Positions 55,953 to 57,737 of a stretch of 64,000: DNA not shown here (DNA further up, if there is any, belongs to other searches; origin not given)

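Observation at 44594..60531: Divergent 16-kb lipid/polyketide-like cluster: minimal dedicated FAS/PKS + LolA-type export + CrtI-like oxidoreductase, opposed to an enolase / PilZ / HD-GYP / B12-radical-SAM / AMP-ligase operon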

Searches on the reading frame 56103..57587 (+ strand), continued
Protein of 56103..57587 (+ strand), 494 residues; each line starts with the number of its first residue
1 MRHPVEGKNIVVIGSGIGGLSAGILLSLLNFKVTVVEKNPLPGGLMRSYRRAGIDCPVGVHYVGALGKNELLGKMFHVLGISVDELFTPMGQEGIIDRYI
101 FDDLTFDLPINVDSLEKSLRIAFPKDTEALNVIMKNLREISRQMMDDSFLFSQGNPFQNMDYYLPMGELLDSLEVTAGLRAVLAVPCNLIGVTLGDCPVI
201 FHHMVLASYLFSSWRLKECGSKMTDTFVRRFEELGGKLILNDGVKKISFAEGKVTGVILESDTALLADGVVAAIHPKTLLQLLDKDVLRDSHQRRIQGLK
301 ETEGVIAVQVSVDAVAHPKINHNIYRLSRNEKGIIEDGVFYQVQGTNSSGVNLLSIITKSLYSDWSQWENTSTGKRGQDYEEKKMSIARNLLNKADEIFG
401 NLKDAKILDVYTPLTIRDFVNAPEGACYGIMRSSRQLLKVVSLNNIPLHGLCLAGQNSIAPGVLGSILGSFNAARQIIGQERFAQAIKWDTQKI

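Call 73: search_protein_families(library=ncbifam, proteins=[L084:1704-4784:+, L084:4821-5729:+, L084:5779-7278:+, L084:7821-10001:+, L084:11476-12825:+, L084:12804-13640:+, L084:13865-14257:+, L084:14619-15698:+, L084:15762-16766:+, L084:19218-19832:+], max_evalue=0.000001)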
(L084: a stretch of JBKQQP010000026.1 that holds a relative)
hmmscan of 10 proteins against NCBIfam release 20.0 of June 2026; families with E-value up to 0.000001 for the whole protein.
L084:1704-4784:+ (1026 aa): 3 families
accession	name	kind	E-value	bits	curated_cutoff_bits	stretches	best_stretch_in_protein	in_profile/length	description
TIGR00921.1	2A067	subfamily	5e-20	71.1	351.9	1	648-799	186-344/733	hydrophobe/amphiphile efflux-3 (HAE3) family transporter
TIGR03480.1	HpnN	hypoth_equivalog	1.2e-14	53.4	751.85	1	649-799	707-857/862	hopanoid biosynthesis associated RND transporter like protein HpnN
TIGR00833.1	actII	subfamily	2.4e-11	42.7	874.7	1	660-798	178-329/910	MMPL family RND transporter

L084:4821-5729:+ (302 aa): 2 families
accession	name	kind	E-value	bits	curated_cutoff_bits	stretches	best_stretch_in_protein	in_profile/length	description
NF005919.0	PRK07920.1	equivalog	3.9e-14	52.4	209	1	168-289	176-289/311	phosphatidylinositol mannoside acyltransferase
NF006270.0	PRK08419.1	equivalog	3.6e-12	46.2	248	1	65-289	70-284/298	lipid A biosynthesis lauroyl acyltransferase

L084:5779-7278:+ (499 aa): 15 families
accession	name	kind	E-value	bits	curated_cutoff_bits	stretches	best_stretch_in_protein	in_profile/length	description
TIGR04013.1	B12_SAM_MJ_1487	hypoth_equivalog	5.8e-20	71.5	251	1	42-219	17-200/382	TIGR04013 family B12-binding domain/radical SAM domain-containing protein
TIGR04479.1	bcpD_PhpK_rSAM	subfamily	2.2e-19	69.2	600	1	162-345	233-410/504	PhpK family radical SAM P-methyltransferase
TIGR02026.1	BchE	equivalog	3.6e-19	69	481.35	1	154-409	171-429/497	magnesium-protoporphyrin IX monomethyl ester anaerobic oxidative cyclase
TIGR03471.1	HpnJ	equivalog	1.6e-17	63.5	577.6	1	169-407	196-432/472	hopanoid biosynthesis associated radical SAM protein HpnJ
TIGR04072.2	rSAM_ladder_B12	equivalog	3e-16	59.1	360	1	89-299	91-305/443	lipid biosynthesis B12-binding/radical SAM protein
TIGR04367.1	HpnR_B12_rSAM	equivalog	1e-14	54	650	1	172-398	188-403/490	hopanoid C-3 methylase HpnR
TIGR04014.1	B12_SAM_MJ_0865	equivalog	5.2e-14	51.9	360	1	173-343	163-335/434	methyl-coenzyme M reductase glutamine C-methyltransferase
NF038361.1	rSAM_Sden_1168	equivalog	2.5e-13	49.5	575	1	171-356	283-461/560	Sden_1168 family B12-binding radical SAM P-methyltransferase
TIGR03975.1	rSAM_ocin_1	subfamily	2.9e-12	45.9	281.85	1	166-343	257-429/606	RiPP maturation radical SAM C-methyltransferase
NF033712.0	B12_rSAM_KedN5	subfamily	2e-11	42.8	700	1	167-357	192-383/624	KedN5 family methylcobalamin-dependent radical SAM C-methyltransferase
NF045585.1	rSAM_slr0320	equivalog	2.1e-11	43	775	1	140-242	205-306/511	photosystem II high light acclimation radical SAM protein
NF050148.1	rSAM_ApyD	equivalog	3.7e-11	42.2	750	1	168-345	197-367/645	RiPP biosynthesis radical SAM protein ApyD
TIGR04295.1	B12_rSAM_oligo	hypoth_equivalog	1.9e-10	40.1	400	1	172-296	202-314/422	TIGR04295 family B12-binding domain-containing radical SAM protein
NF040542.1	rSAM_RCCLKC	equivalog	1.2e-08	34.6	450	1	149-297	159-304/423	arsinothricin biosynthesis radical SAM protein ArsL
TIGR01125.1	TIGR01125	equivalog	7.8e-07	28.5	356.95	0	163-212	132-178/432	30S ribosomal protein S12 methylthiotransferase RimO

L084:7821-10001:+ (726 aa): 22 families
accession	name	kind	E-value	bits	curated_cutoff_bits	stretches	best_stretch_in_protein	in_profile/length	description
NF006618.0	PRK09185.1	subfamily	1.4e-90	304.2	407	1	72-377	85-392/394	beta-ketoacyl-ACP synthase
TIGR03150.1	fabF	equivalog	5e-83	279.1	493.75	2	5-375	2-406/407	beta-ketoacyl-ACP synthase II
NF005589.0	PRK07314.1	subfamily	3.2e-79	266.6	387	2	3-377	3-411/413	beta-ketoacyl-ACP synthase II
NF004618.0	PRK05952.1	equivalog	3.2e-67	227.1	455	1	5-377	3-382/384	beta-ketoacyl-ACP synthase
NF005076.0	PRK06501.1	equivalog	1e-62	212.4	629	1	113-377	146-422/425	beta-ketoacyl-ACP synthase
NF004970.0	PRK06333.1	subfamily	1.2e-62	212.1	525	1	2-377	2-421/424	beta-ketoacyl-ACP synthase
NF006274.0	PRK08439.1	equivalog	8.6e-57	192.7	621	1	5-375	3-403/406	beta-ketoacyl-ACP synthase II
NF058662.1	cispenta_AmcF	equivalog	3.9e-56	190.6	325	1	6-375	2-367/369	cispentacin biosynthesis acyltransferase subunit AmcF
NF005916.1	PRK07910.1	equivalog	1.1e-47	162.9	560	1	121-377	150-417/418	KasA/KasB family beta-ketoacyl-ACP synthase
NF006587.0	PRK09116.1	equivalog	2.9e-46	158.1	470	1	118-377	140-406/408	beta-ketoacyl-ACP synthase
NF006434.0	PRK08722.1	equivalog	1.7e-44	152.3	759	1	120-375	142-411/414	beta-ketoacyl-ACP synthase II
NF005935.0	PRK07967.1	equivalog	7.7e-35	120.5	630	1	115-377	135-403/406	beta-ketoacyl-ACP synthase I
NF005490.0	PRK07103.1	equivalog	6.5e-34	117.7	445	1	125-377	152-412/414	polyketide beta-ketoacyl:acyl carrier protein synthase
NF045894.1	PKS_plus_SDR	equivalog_domain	8.9e-34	116.3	1740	1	118-377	149-426/1515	type I polyketide synthase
NF040607.1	mycolic_Pks13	equivalog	6.3e-33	113.4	2100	1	117-378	246-526/1680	polyketide synthase Pks13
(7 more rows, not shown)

L084:11476-12825:+ (449 aa): 11 families
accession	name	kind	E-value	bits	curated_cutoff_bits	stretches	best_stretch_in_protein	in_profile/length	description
TIGR04072.2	rSAM_ladder_B12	equivalog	3.6e-118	395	360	1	2-449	1-443/443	lipid biosynthesis B12-binding/radical SAM protein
TIGR04385.1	B12_rSAM_cofa1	equivalog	6.4e-40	137.7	450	1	16-397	17-415/438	B12 lower ligand biosynthesis radical SAM protein BzaD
TIGR04428.1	B12_rSAM_trp_MT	equivalog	8e-35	120.2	500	2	179-372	210-417/558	tryptophan 2-C-methyltransferase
TIGR03471.1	HpnJ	equivalog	3.8e-22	78.8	577.6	1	175-386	188-397/472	hopanoid biosynthesis associated radical SAM protein HpnJ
TIGR04013.1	B12_SAM_MJ_1487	hypoth_equivalog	2.4e-21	76.1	251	1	82-234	58-200/382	TIGR04013 family B12-binding domain/radical SAM domain-containing protein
NF045585.1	rSAM_slr0320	equivalog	9.1e-18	64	775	1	177-390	226-451/511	photosystem II high light acclimation radical SAM protein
NF033070.1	rSAM_AprD4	equivalog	2.6e-17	62.9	500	1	156-388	166-402/456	AprD4 family radical SAM diol-dehydratase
TIGR04014.1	B12_SAM_MJ_0865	equivalog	2.8e-17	62.6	360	1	82-241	56-216/434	methyl-coenzyme M reductase glutamine C-methyltransferase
TIGR04479.1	bcpD_PhpK_rSAM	subfamily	8.8e-17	60.6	600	1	132-352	187-408/504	PhpK family radical SAM P-methyltransferase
TIGR04367.1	HpnR_B12_rSAM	equivalog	4.8e-16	58.4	650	1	19-332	22-332/490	hopanoid C-3 methylase HpnR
TIGR00539.1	hemN_rel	equivalog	6.7e-07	28.7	205.4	0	278-376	103-201/361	radical SAM family heme chaperone HemW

L084:12804-13640:+ (278 aa): 8 families
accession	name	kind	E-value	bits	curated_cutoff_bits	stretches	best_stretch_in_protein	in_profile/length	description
TIGR02764.1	spore_ybaN_pdaB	equivalog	3.5e-32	111.7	237.4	1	74-267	3-191/191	polysaccharide deacetylase family sporulation protein PdaB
TIGR04243.1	nodulat_NodB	equivalog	8.3e-25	87.4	240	1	78-234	3-160/197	chitooligosaccharide deacetylase NodB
NF045821.1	PgAcgDacpgdA1_Bac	equivalog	1.8e-24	86.1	400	1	73-266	84-274/282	peptidoglycan-N-acetylglucosamine deacetylase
TIGR02873.1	spore_ylxY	hypoth_equivalog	1.9e-19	70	391.5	1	71-267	79-267/268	probable sporulation protein, polysaccharide deacetylase family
NF045820.1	PgAcgDacpgdA_Strep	equivalog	3.1e-19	69.1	800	1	74-269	265-450/463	peptidoglycan-N-acetylglucosamine deacetylase PgdA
TIGR02884.1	spore_pdaA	equivalog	9.9e-19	67.9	298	1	72-267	32-224/224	delta-lactam-biosynthetic de-N-acetylase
NF045822.1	PgAcgDacpgdA2_Bac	equivalog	1.3e-16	60.8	400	1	72-260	66-255/274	peptidoglycan-N-acetylglucosamine deacetylase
TIGR03006.1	pepcterm_polyde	equivalog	2.4e-09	36.7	276.2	1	92-164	36-107/272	XrtA system polysaccharide deacetylase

L084:13865-14257:+ (130 aa): 3 families
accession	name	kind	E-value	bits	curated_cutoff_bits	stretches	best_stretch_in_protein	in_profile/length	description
NF000582.1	PRK00006.1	equivalog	1.9e-12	47.3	113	1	20-119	31-135/137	3-hydroxyacyl-ACP dehydratase FabZ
TIGR01750.1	fabZ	equivalog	5e-12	45.9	155.15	1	24-119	36-139/141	3-hydroxyacyl-ACP dehydratase FabZ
NF009667.0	PRK13188.1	equivalog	1.3e-08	34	465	1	29-125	360-463/464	bifunctional UDP-3-O-[3-hydroxymyristoyl] N-acetylglucosamine deacetylase/3-hydroxyacyl-ACP dehydratase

L084:14619-15698:+ (359 aa): 0 families

L084:15762-16766:+ (334 aa): 2 families
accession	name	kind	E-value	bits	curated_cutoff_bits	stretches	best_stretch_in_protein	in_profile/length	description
NF047865.1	rSAM_PapB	equivalog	1.6e-07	30.9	340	0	31-98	7-76/330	PapB family radical SAM/SPASM ranthipeptide maturase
TIGR04250.1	SCM_rSAM_ScmE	equivalog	3.9e-07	29.3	400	1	28-91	4-65/358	SynChlorMet cassette radical SAM/SPASM protein ScmE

L084:19218-19832:+ (204 aa): 4 families
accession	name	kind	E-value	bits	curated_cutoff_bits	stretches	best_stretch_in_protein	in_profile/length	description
TIGR00051.1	TIGR00051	subfamily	2.2e-22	79.6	68.7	1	77-191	2-116/117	YbgC/FadM family acyl-CoA thioesterase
TIGR02799.1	thio_ybgC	equivalog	8.4e-20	71.3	141.35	1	73-194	1-122/126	tol-pal system-associated acyl-CoA thioesterase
NF047424.1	MenI_Staph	exception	1.1e-18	67.6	225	1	73-198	4-129/148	1,4-dihydroxy-2-naphthoyl-CoA hydrolase MenI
NF008065.0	PRK10800.1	equivalog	1.9e-10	41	185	1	74-167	7-100/134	tol-pal system-associated acyl-CoA thioesterase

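Call 94: search_protein_families(library=pfam, proteins=[L026:2181-4562:+, L026:4559-5875:+, L033:3812-5305:-, L084:15762-16766:+, L008:3486-3995:+, L026:15173-15937:+, L026:15955-16611:+, L026:16798-17211:+, L026:14585-15031:+, L084:14619-15698:+], max_evalue=0.001)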
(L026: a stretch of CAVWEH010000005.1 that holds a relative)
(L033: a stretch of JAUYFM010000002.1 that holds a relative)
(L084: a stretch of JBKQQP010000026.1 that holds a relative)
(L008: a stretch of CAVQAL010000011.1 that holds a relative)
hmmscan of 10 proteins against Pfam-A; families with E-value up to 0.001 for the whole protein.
L026:2181-4562:+ (793 aa): 5 families
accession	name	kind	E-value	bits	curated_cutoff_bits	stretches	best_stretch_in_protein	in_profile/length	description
PF00270.35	DEAD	-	1.6e-34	119.5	26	1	61-231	2-163/167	DEAD/DEAH box helicase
PF00271.37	Helicase_C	-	4.1e-15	56.4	23.5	1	287-394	8-109/110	Helicase conserved C-terminal domain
PF09369.15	MZB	-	2.2e-13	51.1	24.2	1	720-769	30-80/80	MrfA Zn-binding domain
PF22982.3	WHD_HRQ1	-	3.9e-10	41.1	27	1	430-499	1-70/70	ATP-dependent helicase HRQ1, winged helix domain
PF04851.21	ResIII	-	4.1e-09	37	22.5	1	59-194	4-137/164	Type III restriction enzyme, res subunit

L026:4559-5875:+ (438 aa): 1 family
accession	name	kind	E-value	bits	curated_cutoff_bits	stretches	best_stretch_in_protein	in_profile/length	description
PF13482.12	RNase_H_2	-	9.7e-39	133.4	22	1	127-296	1-164/165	RNase_H superfamily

L033:3812-5305:- (497 aa): 1 family
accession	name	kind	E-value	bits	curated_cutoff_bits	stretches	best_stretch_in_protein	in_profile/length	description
PF01425.27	Amidase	-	3.8e-95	320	27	1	28-476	1-444/445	Amidase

L084:15762-16766:+ (334 aa): 1 family
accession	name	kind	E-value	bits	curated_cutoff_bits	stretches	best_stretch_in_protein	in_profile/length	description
PF04055.27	Radical_SAM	-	2.4e-05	25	29.5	1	33-99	3-69/166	Radical SAM superfamily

L008:3486-3995:+ (169 aa): 2 families
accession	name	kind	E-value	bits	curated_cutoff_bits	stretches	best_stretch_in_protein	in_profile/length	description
PF13279.12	4HBT_2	-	9.9e-11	42.6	25.5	1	48-151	5-108/122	Thioesterase-like superfamily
PF03061.28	4HBT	-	2.7e-07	31.2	20.6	1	54-132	3-74/79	Thioesterase superfamily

L026:15173-15937:+ (254 aa): 0 families

L026:15955-16611:+ (218 aa): 3 families
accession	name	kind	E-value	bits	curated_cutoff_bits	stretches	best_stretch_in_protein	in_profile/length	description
PF00730.31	HhH-GPD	-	5.6e-24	85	26.2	1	40-174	1-107/108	HhH-GPD superfamily base excision DNA repair protein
PF00633.29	HHH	-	4.7e-07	29.8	24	1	106-131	2-27/30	Helix-hairpin-helix motif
PF10576.14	EndIII_4Fe-2S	-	0.00039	21.1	20.5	1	193-209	1-17/17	Iron-sulfur binding domain of endonuclease III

L026:16798-17211:+ (137 aa): 1 family
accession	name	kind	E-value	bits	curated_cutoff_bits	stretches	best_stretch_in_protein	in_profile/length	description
PF03840.19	SecG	-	6.7e-22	77.8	29.2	1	26-93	1-69/70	Preprotein translocase SecG subunit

L026:14585-15031:+ (148 aa): 1 family
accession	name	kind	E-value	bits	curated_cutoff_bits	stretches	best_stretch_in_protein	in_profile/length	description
PF10050.14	DUF2284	-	1.8e-12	47.8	25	1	32-137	1-121/161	Predicted metal-binding protein (DUF2284)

L084:14619-15698:+ (359 aa): 1 family
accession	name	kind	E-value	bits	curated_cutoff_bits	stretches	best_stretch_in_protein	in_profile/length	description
PF04055.27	Radical_SAM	-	5.4e-07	30.4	29.5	1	50-109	3-63/166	Radical SAM superfamily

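Call 96: list_cluster_members(proteins=[P0245, P0248, P0251, P0252, P0253, P0256, P0257, P0258, P0261, P0262])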
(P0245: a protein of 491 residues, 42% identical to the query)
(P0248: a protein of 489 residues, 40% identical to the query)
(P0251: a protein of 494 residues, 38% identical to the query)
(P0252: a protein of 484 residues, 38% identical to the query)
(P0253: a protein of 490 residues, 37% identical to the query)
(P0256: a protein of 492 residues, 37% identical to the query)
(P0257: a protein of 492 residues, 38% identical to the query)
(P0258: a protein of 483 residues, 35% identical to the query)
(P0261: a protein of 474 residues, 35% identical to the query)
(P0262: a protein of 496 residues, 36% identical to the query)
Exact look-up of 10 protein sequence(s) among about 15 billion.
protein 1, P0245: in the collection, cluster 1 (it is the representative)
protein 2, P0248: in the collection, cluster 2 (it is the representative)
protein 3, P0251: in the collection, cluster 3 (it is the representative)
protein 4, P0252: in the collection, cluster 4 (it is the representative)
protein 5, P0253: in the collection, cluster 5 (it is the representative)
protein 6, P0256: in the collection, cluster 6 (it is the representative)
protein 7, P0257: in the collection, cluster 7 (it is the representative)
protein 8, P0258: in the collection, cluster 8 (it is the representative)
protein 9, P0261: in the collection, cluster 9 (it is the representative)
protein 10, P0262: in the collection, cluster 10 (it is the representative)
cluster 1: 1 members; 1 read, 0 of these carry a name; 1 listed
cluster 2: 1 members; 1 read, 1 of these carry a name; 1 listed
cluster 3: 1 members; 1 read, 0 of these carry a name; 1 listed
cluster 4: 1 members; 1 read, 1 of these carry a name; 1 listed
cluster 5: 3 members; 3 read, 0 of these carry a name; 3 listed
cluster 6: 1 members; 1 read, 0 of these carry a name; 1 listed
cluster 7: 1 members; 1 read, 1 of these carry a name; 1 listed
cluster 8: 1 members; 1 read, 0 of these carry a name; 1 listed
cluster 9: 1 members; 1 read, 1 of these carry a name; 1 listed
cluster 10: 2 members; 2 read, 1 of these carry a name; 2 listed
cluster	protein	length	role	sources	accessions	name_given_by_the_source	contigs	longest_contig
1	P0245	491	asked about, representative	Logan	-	-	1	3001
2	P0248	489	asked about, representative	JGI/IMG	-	all-trans-retinol 13,14-reductase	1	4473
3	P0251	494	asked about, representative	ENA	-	-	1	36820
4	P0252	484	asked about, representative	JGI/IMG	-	phytoene dehydrogenase-like protein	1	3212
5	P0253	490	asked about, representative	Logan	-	-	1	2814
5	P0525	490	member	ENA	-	-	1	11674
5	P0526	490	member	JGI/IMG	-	-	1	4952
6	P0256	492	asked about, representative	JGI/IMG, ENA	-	-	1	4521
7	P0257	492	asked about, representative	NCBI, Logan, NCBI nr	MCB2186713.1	MAG: FAD-dependent oxidoreductase [Deltaproteobacteria bacterium] | FAD-dependent oxidoreductase [Deltaproteobacteria bacterium]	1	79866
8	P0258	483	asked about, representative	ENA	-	-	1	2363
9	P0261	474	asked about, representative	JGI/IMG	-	all-trans-retinol 13,14-reductase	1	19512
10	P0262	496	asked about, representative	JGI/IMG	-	all-trans-retinol 13,14-reductase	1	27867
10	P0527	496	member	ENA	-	-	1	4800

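Call 97: find_encoding_contigs(protein=P0257, flank=10000, max_places=1)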
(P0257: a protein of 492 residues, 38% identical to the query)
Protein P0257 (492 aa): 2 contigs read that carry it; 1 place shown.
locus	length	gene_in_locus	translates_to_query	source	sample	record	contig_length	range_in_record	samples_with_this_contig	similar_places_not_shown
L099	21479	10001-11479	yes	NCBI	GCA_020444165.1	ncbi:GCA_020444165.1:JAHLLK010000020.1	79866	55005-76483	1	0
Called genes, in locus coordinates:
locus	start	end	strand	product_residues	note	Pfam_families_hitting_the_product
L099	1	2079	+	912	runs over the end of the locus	PF00989:PAS, PF08448:PAS_4, PF13188:PAS_8 (weak), PF08448:PAS_4, PF00989:PAS (weak), PF00512:HisKA, PF02518:HATPase_c, PF00072:Response_reg, +2 more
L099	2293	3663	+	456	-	-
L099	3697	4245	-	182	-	PF00583:Acetyltransf_1 (weak), PF13302:Acetyltransf_3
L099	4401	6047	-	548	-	PF04344:CheZ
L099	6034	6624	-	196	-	PF02677:QueH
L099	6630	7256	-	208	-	PF12654:DUF3786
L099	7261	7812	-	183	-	-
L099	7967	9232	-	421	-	PF02812:ELFV_dehydrog_N, PF00208:ELFV_dehydrog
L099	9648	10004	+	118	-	PF07977:FabA, PF22818:ApeI-like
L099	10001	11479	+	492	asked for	PF00070:Pyr_redox (faint), PF00890:FAD_binding_2 (faint), PF01266:DAO (weak), PF01593:Amino_oxidase, PF07992:Pyr_redox_2 (faint), PF13450:NAD_binding_8, PF01266:DAO (weak)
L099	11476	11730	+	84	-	PF00550:PP-binding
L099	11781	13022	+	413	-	PF00109:ketoacyl-synt, PF02801:Ketoacyl-synt_C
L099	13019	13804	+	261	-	PF01553:Acyltransferase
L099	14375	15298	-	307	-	PF01370:Epimerase, PF13460:NAD_binding_10 (faint), PF08338:DUF1731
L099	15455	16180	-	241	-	PF04172:LrgB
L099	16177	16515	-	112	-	PF03788:LrgA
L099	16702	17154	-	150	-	PF00582:Usp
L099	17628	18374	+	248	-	PF13938:DUF4213, PF04016:DUF364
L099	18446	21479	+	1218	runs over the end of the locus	PF12770:CHAT, PF13401:AAA_22 (faint), PF20703:nSTAND1 (faint), PF13374:TPR_10 (faint), PF07719:TPR_2 (faint), PF13181:TPR_8 (faint), PF17874:TPR_MalT, PF13424:TPR_12, +1 more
